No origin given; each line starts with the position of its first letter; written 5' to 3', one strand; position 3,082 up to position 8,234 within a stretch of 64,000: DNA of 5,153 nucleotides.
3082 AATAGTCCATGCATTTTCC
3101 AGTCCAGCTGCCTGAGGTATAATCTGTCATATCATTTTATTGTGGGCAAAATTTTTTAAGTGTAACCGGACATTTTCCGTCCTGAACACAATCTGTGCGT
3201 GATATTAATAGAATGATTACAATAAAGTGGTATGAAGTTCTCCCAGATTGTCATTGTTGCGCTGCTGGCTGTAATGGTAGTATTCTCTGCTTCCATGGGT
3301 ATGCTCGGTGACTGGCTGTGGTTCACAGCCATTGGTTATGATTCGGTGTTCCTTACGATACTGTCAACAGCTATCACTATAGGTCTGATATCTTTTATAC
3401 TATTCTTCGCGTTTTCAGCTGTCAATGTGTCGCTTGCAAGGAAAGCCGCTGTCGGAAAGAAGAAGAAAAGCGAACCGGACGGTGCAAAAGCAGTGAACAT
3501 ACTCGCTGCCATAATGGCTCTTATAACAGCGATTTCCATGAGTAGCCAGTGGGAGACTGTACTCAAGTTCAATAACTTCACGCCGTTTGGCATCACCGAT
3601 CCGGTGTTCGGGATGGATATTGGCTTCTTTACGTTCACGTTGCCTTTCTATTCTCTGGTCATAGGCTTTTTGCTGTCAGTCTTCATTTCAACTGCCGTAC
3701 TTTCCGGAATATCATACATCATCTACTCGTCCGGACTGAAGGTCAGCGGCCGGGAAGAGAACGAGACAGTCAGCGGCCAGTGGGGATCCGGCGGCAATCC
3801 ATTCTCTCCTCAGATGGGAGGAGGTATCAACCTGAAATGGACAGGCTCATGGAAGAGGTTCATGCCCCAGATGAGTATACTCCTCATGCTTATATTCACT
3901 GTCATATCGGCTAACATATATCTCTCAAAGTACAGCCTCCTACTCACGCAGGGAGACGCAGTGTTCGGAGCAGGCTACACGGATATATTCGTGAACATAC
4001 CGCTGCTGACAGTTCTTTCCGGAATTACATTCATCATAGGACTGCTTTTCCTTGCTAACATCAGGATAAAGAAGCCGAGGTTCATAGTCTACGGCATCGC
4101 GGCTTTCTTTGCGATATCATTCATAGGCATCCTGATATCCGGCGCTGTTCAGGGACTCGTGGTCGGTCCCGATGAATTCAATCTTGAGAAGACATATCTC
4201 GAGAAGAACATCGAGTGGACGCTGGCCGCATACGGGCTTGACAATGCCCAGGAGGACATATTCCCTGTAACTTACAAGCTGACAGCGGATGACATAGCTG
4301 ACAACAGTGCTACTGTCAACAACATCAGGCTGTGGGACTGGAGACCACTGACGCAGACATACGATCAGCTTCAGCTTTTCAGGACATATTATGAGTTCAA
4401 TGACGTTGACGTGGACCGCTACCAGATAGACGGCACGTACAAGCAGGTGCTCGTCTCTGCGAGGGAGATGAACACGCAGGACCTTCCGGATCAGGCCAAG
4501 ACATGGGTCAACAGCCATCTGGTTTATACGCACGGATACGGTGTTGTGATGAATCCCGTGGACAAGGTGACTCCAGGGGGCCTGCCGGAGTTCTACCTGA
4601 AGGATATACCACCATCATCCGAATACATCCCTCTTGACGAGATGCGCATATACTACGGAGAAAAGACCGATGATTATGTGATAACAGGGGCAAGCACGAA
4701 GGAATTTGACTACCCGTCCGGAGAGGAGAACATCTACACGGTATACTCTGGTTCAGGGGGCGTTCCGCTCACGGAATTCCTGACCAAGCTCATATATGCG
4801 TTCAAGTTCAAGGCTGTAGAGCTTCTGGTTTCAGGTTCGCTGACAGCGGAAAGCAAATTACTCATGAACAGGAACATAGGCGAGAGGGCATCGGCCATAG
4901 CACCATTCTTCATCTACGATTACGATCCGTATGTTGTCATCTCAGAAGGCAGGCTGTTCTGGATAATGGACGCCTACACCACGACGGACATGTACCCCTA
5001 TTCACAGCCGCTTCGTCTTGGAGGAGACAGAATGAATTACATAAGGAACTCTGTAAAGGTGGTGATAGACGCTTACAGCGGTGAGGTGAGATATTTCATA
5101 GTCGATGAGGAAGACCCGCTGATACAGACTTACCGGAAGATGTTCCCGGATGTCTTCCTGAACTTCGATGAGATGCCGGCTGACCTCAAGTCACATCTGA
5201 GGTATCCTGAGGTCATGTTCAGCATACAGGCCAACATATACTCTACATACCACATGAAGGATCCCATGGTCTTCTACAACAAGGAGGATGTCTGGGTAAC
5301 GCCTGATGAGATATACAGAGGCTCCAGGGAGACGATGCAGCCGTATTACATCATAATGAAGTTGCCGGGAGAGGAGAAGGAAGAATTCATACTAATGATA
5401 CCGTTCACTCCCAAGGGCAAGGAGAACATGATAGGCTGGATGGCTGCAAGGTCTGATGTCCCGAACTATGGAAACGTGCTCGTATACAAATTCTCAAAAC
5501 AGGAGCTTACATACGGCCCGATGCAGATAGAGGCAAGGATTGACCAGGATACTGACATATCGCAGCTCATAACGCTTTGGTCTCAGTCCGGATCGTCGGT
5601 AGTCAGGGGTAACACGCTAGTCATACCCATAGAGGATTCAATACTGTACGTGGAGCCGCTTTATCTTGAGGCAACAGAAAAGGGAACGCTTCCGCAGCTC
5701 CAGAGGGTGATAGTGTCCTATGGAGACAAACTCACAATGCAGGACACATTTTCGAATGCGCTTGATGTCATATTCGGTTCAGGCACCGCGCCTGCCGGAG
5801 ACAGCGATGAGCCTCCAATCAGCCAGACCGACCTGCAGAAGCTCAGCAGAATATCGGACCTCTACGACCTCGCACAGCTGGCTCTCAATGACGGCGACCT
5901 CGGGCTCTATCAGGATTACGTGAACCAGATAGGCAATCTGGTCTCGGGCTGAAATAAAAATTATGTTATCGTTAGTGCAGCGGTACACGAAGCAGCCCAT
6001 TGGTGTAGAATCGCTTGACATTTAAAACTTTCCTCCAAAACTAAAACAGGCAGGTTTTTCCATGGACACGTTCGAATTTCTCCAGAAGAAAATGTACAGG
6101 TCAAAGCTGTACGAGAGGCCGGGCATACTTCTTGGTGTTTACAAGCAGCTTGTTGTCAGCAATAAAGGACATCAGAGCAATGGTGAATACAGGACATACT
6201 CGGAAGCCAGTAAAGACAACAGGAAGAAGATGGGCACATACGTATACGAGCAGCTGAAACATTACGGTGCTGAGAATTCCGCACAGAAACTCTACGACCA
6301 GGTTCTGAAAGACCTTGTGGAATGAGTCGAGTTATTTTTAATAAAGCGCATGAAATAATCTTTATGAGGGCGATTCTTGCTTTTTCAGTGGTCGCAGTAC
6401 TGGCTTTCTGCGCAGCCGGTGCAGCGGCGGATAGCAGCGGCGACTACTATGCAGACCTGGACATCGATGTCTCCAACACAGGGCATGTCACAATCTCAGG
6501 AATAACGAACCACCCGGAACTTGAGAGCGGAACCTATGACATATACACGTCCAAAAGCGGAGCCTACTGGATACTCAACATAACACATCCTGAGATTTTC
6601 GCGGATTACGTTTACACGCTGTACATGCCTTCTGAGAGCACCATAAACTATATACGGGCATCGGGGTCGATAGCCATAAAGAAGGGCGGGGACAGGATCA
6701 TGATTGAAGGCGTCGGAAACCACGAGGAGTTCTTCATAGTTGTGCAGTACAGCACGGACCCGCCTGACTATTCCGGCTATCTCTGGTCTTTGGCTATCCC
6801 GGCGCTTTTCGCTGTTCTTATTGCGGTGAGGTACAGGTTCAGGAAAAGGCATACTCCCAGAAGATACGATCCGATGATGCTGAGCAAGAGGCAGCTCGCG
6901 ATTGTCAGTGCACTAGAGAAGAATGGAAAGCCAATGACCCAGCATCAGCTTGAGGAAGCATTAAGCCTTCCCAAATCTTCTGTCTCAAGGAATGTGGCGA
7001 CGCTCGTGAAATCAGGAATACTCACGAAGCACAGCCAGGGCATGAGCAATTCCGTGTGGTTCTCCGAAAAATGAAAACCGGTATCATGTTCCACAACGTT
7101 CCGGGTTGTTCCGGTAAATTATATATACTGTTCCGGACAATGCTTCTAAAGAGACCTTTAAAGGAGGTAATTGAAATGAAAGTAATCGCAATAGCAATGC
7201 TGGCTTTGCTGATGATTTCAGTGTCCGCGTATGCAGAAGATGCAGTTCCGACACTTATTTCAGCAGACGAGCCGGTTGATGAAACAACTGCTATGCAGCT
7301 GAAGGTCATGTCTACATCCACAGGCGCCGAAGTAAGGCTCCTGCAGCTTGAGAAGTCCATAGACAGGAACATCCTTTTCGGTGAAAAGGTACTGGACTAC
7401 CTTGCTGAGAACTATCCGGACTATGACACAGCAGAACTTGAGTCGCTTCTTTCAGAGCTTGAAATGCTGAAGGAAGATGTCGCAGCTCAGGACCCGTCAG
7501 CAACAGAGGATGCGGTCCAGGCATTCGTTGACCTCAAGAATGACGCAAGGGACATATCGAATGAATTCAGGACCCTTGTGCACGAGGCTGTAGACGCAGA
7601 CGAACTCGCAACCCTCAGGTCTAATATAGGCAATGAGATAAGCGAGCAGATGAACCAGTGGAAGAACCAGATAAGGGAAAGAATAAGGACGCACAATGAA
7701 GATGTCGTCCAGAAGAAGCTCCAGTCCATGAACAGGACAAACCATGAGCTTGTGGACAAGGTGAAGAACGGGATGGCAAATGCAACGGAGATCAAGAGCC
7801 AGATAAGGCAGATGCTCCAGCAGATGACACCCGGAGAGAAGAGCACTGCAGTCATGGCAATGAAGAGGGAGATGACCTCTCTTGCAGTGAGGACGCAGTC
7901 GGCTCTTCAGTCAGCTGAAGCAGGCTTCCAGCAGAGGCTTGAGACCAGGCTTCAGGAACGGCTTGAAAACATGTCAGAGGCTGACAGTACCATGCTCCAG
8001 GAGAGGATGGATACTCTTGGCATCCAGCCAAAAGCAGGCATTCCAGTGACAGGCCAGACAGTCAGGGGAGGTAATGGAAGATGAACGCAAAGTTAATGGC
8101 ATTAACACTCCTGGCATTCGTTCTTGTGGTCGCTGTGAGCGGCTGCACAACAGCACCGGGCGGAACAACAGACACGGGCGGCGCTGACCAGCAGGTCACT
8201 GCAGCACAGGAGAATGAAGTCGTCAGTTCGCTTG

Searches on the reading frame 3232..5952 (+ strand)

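Call 21: search_protein_families(library=pfam, proteins=[window:3232-5952:+], max_evalue=0.01)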
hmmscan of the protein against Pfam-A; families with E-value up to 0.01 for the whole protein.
window:3232-5952:+ (906 aa): 1 family
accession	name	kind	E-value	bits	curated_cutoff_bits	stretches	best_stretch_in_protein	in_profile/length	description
PF03699.18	UPF0182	-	9.5e-284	943.7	27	1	6-783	3-770/770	Uncharacterised protein family (UPF0182)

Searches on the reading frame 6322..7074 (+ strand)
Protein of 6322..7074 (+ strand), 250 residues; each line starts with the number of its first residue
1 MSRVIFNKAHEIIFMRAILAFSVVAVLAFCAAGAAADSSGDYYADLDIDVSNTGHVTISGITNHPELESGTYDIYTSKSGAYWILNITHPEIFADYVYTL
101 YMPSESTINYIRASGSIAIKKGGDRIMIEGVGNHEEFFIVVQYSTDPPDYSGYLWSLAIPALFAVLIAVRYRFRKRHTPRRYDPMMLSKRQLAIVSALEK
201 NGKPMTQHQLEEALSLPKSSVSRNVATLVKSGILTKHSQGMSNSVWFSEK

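Call 21: search_protein_families(library=pfam, proteins=[window:6322-7074:+], max_evalue=0.01)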
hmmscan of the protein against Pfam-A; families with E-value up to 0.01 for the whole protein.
window:6322-7074:+ (250 aa): 11 families
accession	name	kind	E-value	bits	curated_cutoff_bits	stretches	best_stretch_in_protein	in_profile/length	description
PF12802.13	MarR_2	-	1e-09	38.8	27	1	188-237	4-53/61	MarR family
PF24034.1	DUF7343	-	2.5e-07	30.9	27.6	1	193-245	7-59/62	Domain of unknown function (DUF7343)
PF09339.16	HTH_IclR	-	3.4e-07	30.4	22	1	190-236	4-50/52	IclR helix-turn-helix domain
PF13412.12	HTH_24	-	2.9e-05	24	21.9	1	188-234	2-47/48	Winged helix-turn-helix DNA-binding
PF01022.26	HTH_5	-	3.2e-05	24.1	22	1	189-236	2-47/47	Bacterial regulatory protein, arsR family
PF12840.13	HTH_20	-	5e-05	23.6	27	1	191-236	6-50/51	Helix-turn-helix domain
PF25213.1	HVO_A0261_N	-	0.0001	22.5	35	1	185-239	7-59/86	HVO_A0261 N-terminal domain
PF01047.28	MarR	-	0.00019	21.7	24.6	1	187-236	1-49/59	MarR family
PF25212.1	HVO_A0114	-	0.00098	19.3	27.6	1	186-246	19-78/84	HVO_A0114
PF00888.28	Cullin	-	0.0049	16.1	33.2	1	169-239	535-604/620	Cullin family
PF08100.18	Dimerisation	-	0.0053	17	25.6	1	191-240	27-76/93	O-methyltransferase dimerisation domain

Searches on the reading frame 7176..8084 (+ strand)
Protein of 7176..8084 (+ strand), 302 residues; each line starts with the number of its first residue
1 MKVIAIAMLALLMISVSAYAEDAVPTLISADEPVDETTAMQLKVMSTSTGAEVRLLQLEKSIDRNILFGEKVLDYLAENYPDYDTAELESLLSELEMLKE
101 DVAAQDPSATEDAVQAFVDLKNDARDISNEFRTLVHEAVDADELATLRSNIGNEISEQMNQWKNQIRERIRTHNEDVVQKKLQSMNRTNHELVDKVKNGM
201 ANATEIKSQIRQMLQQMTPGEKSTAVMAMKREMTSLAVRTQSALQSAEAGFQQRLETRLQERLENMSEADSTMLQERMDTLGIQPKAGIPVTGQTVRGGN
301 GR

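Call 21: search_protein_families(library=pfam, proteins=[window:7176-8084:+], max_evalue=0.01)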
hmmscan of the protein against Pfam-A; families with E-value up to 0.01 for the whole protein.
window:7176-8084:+ (302 aa): 1 family
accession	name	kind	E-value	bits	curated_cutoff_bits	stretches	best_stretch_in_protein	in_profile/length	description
PF05478.16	Prominin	-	0.0086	14.6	34.3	0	121-239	175-289/799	Prominin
